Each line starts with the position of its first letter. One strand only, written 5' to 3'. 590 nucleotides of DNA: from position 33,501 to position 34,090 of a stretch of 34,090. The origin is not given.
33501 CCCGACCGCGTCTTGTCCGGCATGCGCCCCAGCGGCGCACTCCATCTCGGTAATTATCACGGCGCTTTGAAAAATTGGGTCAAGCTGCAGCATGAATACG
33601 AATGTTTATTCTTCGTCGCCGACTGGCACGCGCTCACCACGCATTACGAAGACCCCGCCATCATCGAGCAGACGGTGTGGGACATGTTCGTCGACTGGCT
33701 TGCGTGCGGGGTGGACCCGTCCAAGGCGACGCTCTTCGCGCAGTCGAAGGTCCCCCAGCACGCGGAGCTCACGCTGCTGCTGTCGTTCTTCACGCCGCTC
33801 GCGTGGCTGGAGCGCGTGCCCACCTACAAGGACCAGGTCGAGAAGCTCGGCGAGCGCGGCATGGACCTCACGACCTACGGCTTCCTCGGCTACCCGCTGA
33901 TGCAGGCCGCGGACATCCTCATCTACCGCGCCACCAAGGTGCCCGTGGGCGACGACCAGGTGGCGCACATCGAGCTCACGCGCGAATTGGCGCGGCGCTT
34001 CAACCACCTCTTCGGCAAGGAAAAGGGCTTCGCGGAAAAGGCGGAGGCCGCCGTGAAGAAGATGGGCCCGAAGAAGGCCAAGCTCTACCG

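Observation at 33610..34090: Abrupt codon-usage and GC break inside trpS at the window edge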

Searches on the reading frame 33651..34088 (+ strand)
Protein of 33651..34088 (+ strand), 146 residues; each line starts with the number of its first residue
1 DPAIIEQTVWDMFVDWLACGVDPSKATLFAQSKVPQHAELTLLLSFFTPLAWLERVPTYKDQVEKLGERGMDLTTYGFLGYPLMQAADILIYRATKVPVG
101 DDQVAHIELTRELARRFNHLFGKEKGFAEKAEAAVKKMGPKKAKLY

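Call 15: find_related_loci(query=window:33651-34088:+, collection=genome_contigs, flank=3000)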
Query window:33651-34088:+ (146 aa) in genome_contigs; peptide patterns used: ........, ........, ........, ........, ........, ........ (x = any residue, [..] = any of these).
600 stretches matched a pattern (row limit reached: there are more); 324 encode a relative of the query (tblastn E <= 1e-3); the best 80 are kept; 80 distinct loci.
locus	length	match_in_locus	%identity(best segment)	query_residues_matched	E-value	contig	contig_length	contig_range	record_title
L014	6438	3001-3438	88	1-146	1e-86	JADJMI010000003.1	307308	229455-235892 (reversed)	MAG: Betaproteobacteria bacterium isolate EsbW_18-Q3-R4-48_BATAC.303 tig00004356-10-3059440, whole genome shotgun sequen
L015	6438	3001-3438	86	1-146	1e-86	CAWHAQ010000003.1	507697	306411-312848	MAG: uncultured beta proteobacterium isolate MFD04967.bin.2.7 genome assembly, contig: contig_37963, whole genome shotgu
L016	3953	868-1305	86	1-146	1e-86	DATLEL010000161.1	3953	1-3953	MAG TPA_asm: Usitatibacter sp. isolate SMAG_U14375 k141_2399271, whole genome shotgun sequence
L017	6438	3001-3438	86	1-146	1e-86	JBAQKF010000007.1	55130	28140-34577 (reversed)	MAG: Usitatibacter sp. isolate MFD06153_ilm_asm_bin19 k127_211142, whole genome shotgun sequence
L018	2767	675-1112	85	1-146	8e-88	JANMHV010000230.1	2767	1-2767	MAG: Burkholderiales bacterium isolate OTE_70_metabat_170 OTE_70_k141_1106455, whole genome shotgun sequence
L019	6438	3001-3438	84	1-146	4e-86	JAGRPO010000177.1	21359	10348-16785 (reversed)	MAG: Betaproteobacteria bacterium isolate BP07 k141_9407, whole genome shotgun sequence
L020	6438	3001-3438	87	1-146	3e-86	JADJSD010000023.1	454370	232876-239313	MAG: Betaproteobacteria bacterium isolate Hade_18-Q3-R52-61_BATAC.452 tig01674409-10-4549790, whole genome shotgun seque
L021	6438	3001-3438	84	1-146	4e-86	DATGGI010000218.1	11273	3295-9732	MAG TPA_asm: Usitatibacter sp. isolate SMAG_U9750 k141_1772927, whole genome shotgun sequence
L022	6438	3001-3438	84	1-146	6e-86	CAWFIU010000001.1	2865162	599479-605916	MAG: uncultured beta proteobacterium isolate MFD01872.bin.2.54 genome assembly, contig: contig_117711, whole genome shot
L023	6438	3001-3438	85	1-146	4e-86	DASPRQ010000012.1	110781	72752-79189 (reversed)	MAG TPA_asm: Usitatibacter sp. isolate SMAG_U12229 k141_817777, whole genome shotgun sequence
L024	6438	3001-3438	84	1-146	6e-86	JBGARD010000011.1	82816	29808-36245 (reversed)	MAG: Usitatibacteraceae bacterium isolate MAG_AAO_AS.76 AAOAS-76_NODE_11_length_82816_cov_7.509651, whole genome shotgun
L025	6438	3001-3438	84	1-146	9e-86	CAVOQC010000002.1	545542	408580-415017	MAG: uncultured beta proteobacterium isolate MFD09964.bin.1.200 genome assembly, contig: contig_32356, whole genome shot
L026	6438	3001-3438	86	1-146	4e-86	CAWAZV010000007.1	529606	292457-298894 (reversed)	MAG: uncultured beta proteobacterium isolate MFD09730.bin.2.88 genome assembly, contig: contig_2682, whole genome shotgu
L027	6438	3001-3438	84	1-146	5e-86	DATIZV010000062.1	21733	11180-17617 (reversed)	MAG TPA_asm: Usitatibacter sp. isolate SMAG_U15310 k141_472102, whole genome shotgun sequence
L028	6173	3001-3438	84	1-146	9e-86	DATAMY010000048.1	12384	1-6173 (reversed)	MAG TPA_asm: Usitatibacter sp. isolate SMAG_U7003 k141_540833, whole genome shotgun sequence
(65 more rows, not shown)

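Call 24: find_related_loci(query=window:33651-34088:+, collection=metagenome_contigs, flank=2500)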
Query window:33651-34088:+ (146 aa) in metagenome_contigs; peptide patterns used: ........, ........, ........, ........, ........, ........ (x = any residue, [..] = any of these).
600 stretches matched a pattern (row limit reached: there are more); 306 encode a relative of the query (tblastn E <= 1e-3); the best 80 are kept; 80 distinct loci.
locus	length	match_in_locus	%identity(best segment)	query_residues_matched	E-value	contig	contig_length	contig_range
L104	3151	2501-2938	96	1-146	1e-95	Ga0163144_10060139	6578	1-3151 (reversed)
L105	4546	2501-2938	86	1-146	8e-88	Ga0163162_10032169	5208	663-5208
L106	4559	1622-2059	86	1-146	8e-88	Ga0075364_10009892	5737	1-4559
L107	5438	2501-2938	86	1-146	6e-88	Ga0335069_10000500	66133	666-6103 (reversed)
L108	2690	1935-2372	85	1-146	2e-89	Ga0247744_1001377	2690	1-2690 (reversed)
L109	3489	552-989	86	1-146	4e-88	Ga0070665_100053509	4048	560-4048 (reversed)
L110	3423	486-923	84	1-146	2e-86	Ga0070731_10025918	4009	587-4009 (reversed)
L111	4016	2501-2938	86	1-146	4e-86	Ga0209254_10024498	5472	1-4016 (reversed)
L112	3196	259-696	85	1-146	2e-86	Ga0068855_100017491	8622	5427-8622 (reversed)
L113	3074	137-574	84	1-146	1e-86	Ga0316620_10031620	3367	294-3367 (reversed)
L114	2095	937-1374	84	1-146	3e-89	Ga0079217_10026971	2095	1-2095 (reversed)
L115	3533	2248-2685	84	1-146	1e-86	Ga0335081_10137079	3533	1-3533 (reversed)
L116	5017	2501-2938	84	1-146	6e-86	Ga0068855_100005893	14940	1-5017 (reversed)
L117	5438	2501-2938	84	1-146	1e-85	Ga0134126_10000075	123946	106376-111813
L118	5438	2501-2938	84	1-146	1e-85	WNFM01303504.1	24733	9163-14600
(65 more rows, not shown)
